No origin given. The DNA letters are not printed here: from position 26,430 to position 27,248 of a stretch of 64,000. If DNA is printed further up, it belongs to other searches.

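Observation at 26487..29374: Compact four-gene mercury operon with an unusual membrane-anchored thioredoxin-like component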

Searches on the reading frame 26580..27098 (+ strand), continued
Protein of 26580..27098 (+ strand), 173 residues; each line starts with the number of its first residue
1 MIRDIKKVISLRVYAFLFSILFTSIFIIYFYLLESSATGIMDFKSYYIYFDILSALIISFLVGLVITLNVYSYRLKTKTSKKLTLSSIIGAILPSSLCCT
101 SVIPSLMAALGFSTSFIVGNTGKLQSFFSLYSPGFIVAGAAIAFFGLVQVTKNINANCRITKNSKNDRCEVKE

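Call 37: find_related_loci(query=A4, collection=genome_contigs, flank=7000)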
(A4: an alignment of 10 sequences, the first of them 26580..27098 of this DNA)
Query A4 (173 aa) in genome_contigs; peptide patterns used: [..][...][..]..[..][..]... (x = any residue, [..] = any of these).
94 stretches matched a pattern; 45 encode a relative of the query (tblastn E <= 1e-3); 45 distinct loci.
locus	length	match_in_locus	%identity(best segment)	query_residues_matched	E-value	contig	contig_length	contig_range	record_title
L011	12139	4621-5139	77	1-173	6e-88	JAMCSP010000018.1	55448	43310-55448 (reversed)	MAG: Candidatus Parvarchaeota archaeon isolate FK_Sedi_A_Bin.205 NODE_981_length_55448_cov_10.5972, whole genome shotgun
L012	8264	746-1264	77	1-173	2e-87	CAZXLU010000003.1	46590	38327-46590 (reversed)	MAG TPA_asm: Candidatus Woesearchaeota archaeon isolate binchicken_co250_400 genome assembly, contig: NODE_526_length_46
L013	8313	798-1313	75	1-173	5e-86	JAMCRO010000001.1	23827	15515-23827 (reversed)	MAG: Candidatus Parvarchaeota archaeon isolate FK_Sedi_A_Bin.253 NODE_4602_length_23827_cov_4.2608, whole genome shotgun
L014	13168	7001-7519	74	1-173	1e-84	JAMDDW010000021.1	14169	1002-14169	MAG: Candidatus Parvarchaeota archaeon isolate FK_Sedi_B_Bin.122 NODE_16550_length_14169_cov_4.1064, whole genome shotgu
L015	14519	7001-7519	74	1-173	1e-84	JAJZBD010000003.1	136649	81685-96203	MAG: Nanoarchaeota archaeon isolate HSP2.bin18 NODE_62_length_136649_cov_5.100731, whole genome shotgun sequence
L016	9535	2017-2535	73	1-173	3e-84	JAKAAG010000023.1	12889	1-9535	MAG: Nanoarchaeota archaeon isolate TL2-4.bin18 NODE_2978_length_12889_cov_271.592227, whole genome shotgun sequence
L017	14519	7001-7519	73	1-173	5e-84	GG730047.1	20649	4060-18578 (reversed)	MAG: Candidatus Parvarchaeum acidiphilum ARMAN-4 genomic scaffold Scf_ARM4contig_1678, whole genome shotgun sequence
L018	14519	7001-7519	75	1-173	5e-83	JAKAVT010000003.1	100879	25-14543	MAG: Nanoarchaeota archaeon isolate YP4.bin125 NODE_285_length_100879_cov_4.489638, whole genome shotgun sequence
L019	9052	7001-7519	71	1-173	3e-82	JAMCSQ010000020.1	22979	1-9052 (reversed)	MAG: Candidatus Parvarchaeota archaeon isolate FK_Sedi_A_Bin.204 NODE_4873_length_22979_cov_28.8847, whole genome shotgu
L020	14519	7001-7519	68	1-173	2e-77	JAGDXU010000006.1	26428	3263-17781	MAG: Candidatus Parvarchaeota archaeon isolate KMA_Bin11 NODE_578_length_26428_cov_6.337997, whole genome shotgun sequen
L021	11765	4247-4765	71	1-173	4e-76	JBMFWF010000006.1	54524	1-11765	MAG: Candidatus Parvarchaeum sp. isolate KM4364-11 NODE_6_length_54524_cov_19.979540, whole genome shotgun sequence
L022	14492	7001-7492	72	1-173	2e-68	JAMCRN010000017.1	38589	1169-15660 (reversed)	MAG: Candidatus Parvarchaeota archaeon isolate FK_Sedi_A_Bin.254 NODE_1995_length_38589_cov_5.90554, whole genome shotgu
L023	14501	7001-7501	59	3-169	1e-64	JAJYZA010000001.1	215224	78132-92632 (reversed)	MAG: Nanoarchaeota archaeon isolate FK4.bin88 NODE_42_length_215224_cov_1.874210, whole genome shotgun sequence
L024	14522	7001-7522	64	5-173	3e-64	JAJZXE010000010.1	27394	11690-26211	MAG: Nanoarchaeota archaeon isolate TL1-3.bin47 NODE_1308_length_27394_cov_5.028606, whole genome shotgun sequence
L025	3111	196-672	64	12-169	9e-64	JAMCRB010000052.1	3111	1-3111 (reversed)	MAG: Candidatus Parvarchaeota archaeon isolate FK_Sedi_A_Bin.293 NODE_91437_length_3111_cov_14.8318, whole genome shotgu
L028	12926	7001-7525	57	1-172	4e-61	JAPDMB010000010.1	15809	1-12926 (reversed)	MAG: Candidatus Parvarchaeota archaeon isolate DRTY-9_201705_bins_4 DRTY-9_201705_bins_4_scaffold_10, whole genome shotg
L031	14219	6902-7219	41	50-155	1e-20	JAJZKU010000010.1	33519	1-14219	MAG: Candidatus Micrarchaeota archaeon isolate MAS1.bin53 NODE_865_length_33519_cov_98.273359, whole genome shotgun sequ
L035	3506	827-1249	35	20-158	1e-19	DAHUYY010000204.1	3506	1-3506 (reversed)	MAG TPA_asm: Vulcanimicrobiota bacterium isolate clean1675 NODE_204_length_3506_cov_3.533683, whole genome shotgun seque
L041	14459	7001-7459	30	20-168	6e-18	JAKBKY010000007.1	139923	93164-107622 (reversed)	MAG: bacterium isolate DX1.bin67 NODE_92_length_139923_cov_18.189133, whole genome shotgun sequence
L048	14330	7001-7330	34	50-160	1e-9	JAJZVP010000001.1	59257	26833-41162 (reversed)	MAG: bacterium isolate SKS5.bin58 NODE_835_length_59257_cov_6.863048, whole genome shotgun sequence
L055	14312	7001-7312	30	26-122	5e-6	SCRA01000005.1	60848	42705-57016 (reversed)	MAG: bacterium isolate FW021_bin.48 FW021_bin.48-3328, whole genome shotgun sequence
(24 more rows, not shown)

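Call 45: search_protein_families(library=pfam, alignment_id=A3, max_evalue=1)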
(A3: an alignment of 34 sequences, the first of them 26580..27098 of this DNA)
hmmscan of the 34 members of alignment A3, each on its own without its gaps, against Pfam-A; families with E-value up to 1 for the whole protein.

A. member 1, window:26580-27098:+ (173 aa): 1 family
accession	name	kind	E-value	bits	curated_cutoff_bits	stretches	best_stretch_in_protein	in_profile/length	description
PF04114.19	Gaa1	-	0.16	11.4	28.6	1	12-119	300-401/497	Gaa1-like, GPI transamidase component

B. families by the number of members that match (of 34 scanned): 25 families
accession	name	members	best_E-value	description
PF12488.13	DUF3704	3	0.082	Protein of unknown function (DUF3704)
PF04114.19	Gaa1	3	0.086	Gaa1-like, GPI transamidase component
PF02411.20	MerT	2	0.00012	MerT mercuric transport protein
PF07086.17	Jagunal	2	0.036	Jagunal, ER re-organisation during oogenesis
PF09874.14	DUF2101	2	0.12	Predicted membrane protein (DUF2101)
PF09843.14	DUF2070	2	0.52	Predicted membrane protein (DUF2070)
PF04277.18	OAD_gamma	2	0.54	Oxaloacetate decarboxylase, gamma chain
PF03699.18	UPF0182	2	0.62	Uncharacterised protein family (UPF0182)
PF04893.22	Yip1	1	0.0031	Yip1 domain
PF13664.11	DUF4149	1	0.0062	Domain of unknown function (DUF4149)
PF04923.17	Ninjurin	1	0.05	Ninjurin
PF05350.17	GSK-3_bind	1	0.052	Glycogen synthase kinase-3 binding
PF05356.16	Phage_Coat_B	1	0.062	Inovirus Coat protein B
PF19942.4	DUF6404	1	0.085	Family of unknown function (DUF6404)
PF13273.12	DUF4064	1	0.1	Protein of unknown function (DUF4064)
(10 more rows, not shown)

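Call 46: predict_structure(alignment_id=A3)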
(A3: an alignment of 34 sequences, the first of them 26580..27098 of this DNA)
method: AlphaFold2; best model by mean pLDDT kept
length: 173 residues; sequences in the alignment: 34
mean_pLDDT: 77.0   pTM: 0.69
mean pLDDT of the five models: 77.0, 76.7, 74.1, 73.3, 71.5
residues with pLDDT >= 90: 52; 70-90: 58; 50-70: 52; < 50: 11
segments of 3 or more residues with pLDDT < 50: 161-164, 167-170
pLDDT, mean of each block of 10 residues (from residue 1): 89 95 94 77 83 94 93 79 65 57 57 58 74 86 90 76 48 48
secondary structure, 60 per line:
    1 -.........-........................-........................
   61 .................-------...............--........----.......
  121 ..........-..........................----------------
elements in order: H2-10 H12-35 H37-77 H85-99 H102-109 H114-130 H132-157

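Call 50: fold_search(model_id=the predicted structure, library=pdb)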
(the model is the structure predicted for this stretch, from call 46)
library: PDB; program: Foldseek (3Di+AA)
matches with E <= 10: 28; with E <= 0.001: 0
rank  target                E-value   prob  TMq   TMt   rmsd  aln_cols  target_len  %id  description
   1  7uw9_h                3.1e+00  0.20  0.32  0.35   9.5       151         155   14  Citrus V-ATPase State 1, H in contact with subunit a (released 2022-07-06)
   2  7xge_E                3.4e+00  0.11  0.24  0.27  10.6       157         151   14  Crystal structure of MCL-1 in complex with computationally designed inhibitor protein (released 2022-07-20)
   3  1jog_A                5.1e+00  0.10  0.26  0.32  14.2       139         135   16  Structure of HI0074 from Heamophilus Influenzae reveals the fold of a substrate binding domain of a nucleotidyltransfe (released 2002-12-18)
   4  4hks_A                5.4e+00  0.07  0.22  0.23  19.7       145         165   17  Calcium release-activated calcium (CRAC) channel ORAI, K163W mutant (released 2012-11-28)
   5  6m6u_G                6.0e+00  0.08  0.27  0.34  12.2       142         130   10  Crystal structure the toxin-antitoxin MntA-HpeT mutant-D39ED41E (released 2020-09-30)
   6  6n63                  6.6e+00  0.07  0.23  0.27  13.5       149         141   12  Crystal structure of an Iron binding protein (released 2019-07-17)
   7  7t6d_D                6.6e+00  0.03  0.19  0.18  18.4       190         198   13  CryoEM structure of the YejM/LapB complex (released 2022-08-17)
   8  6m6u_I                7.0e+00  0.09  0.30  0.38  11.2       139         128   12  Crystal structure the toxin-antitoxin MntA-HpeT mutant-D39ED41E (released 2020-09-30)
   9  4hkr_A                8.1e+00  0.06  0.25  0.26  20.2       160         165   14  Calcium release-activated calcium (CRAC) channel ORAI (released 2012-11-28)
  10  5jn2                  8.1e+00  0.04  0.19  0.09  19.2       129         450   10  Crystal structure of TgCDPK1 bound to NVPACU106 (released 2016-05-25)
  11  4ysx_G                8.6e+00  0.11  0.26  0.29   6.0        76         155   21  Crystal structure of Mitochondrial rhodoquinol-fumarate reductase from Ascaris suum with the specific inhibitor NN23 (released 2015-08-05)
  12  9e0h_A                8.6e+00  0.07  0.26  0.29  13.6       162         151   12  De novo calcium channel heptamer, CalC6_3 with DHR extensions. Off target multimerization state (released 2025-10-01)
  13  4d5s_A                8.6e+00  0.03  0.18  0.20  15.4       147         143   16  Structure of A49 from Vaccinia Virus Western Reserve (released 2015-01-21)
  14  8ejk_R                8.6e+00  0.03  0.19  0.16  11.0       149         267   19  Structure of FFAR1-Gq complex bound to TAK-875 in a lipid nanodisc (released 2023-05-24)
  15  7t6d_C                8.6e+00  0.02  0.19  0.17  18.4       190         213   13  CryoEM structure of the YejM/LapB complex (released 2022-08-17)
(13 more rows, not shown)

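Call 58: find_encoding_contigs(protein=P0047, flank=4000, max_places=1)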
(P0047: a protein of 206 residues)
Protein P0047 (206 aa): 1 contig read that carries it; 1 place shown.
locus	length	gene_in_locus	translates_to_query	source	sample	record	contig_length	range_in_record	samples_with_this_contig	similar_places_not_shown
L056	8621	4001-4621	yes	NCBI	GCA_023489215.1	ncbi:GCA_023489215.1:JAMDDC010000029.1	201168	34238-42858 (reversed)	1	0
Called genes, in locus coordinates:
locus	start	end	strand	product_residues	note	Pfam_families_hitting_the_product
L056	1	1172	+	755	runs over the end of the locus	PF03176:MMPL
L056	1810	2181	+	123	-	PF01022:HTH_5, PF13412:HTH_24 (weak), PF01978:TrmB (weak)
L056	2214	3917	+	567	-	PF07992:Pyr_redox_2, PF12831:FAD_oxidored (weak), PF13738:Pyr_redox_3, PF00070:Pyr_redox, PF02852:Pyr_redox_dim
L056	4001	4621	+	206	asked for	-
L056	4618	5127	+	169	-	-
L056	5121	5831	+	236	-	-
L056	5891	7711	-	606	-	PF02463:SMC_N (weak), PF13476:AAA_23 (weak), PF13304:AAA_21 (faint)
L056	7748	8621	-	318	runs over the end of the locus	PF01513:NAD_kinase, PF20143:NAD_kinase_C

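Call 59: find_encoding_contigs(protein=P0073, flank=4000, max_places=1)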
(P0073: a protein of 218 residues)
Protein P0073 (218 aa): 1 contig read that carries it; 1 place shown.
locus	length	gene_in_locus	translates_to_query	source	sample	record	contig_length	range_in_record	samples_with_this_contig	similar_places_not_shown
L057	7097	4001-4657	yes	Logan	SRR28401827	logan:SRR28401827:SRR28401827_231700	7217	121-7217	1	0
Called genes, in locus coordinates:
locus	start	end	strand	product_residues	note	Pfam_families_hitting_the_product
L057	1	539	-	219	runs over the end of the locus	?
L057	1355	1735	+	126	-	PF03965:Penicillinase_R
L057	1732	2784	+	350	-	PF05569:Peptidase_M56 (weak), PF01435:Peptidase_M48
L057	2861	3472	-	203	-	-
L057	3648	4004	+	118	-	-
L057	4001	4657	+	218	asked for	-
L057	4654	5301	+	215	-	PF08534:Redoxin (weak), PF00578:AhpC-TSA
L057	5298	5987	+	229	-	PF00578:AhpC-TSA (faint), PF08534:Redoxin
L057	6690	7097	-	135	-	?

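Call 60: find_encoding_contigs(protein=P0041, flank=4000, max_places=1)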
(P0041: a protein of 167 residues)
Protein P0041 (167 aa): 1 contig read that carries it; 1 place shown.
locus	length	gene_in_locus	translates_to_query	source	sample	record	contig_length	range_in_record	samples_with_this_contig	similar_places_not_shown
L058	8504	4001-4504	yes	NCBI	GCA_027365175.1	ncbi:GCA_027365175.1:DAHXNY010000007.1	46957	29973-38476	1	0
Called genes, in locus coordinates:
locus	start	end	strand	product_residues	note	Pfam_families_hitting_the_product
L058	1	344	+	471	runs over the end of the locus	PF01751:Toprim (weak), PF13662:Toprim_4 (weak)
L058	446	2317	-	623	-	PF08915:tRNA-Thr_ED, PF00587:tRNA-synt_2b, PF03129:HGTP_anticodon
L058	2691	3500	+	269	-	PF00589:Phage_integrase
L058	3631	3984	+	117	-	PF01022:HTH_5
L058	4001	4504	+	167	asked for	-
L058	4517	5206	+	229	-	PF00578:AhpC-TSA, PF08534:Redoxin (weak)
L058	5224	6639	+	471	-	PF01134:GIDA, PF07992:Pyr_redox_2, PF12831:FAD_oxidored (faint), PF13738:Pyr_redox_3, PF00070:Pyr_redox, PF02852:Pyr_redox_dim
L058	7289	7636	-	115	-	PF13563:2_5_RNA_ligase2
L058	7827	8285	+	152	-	PF01797:Y1_Tnp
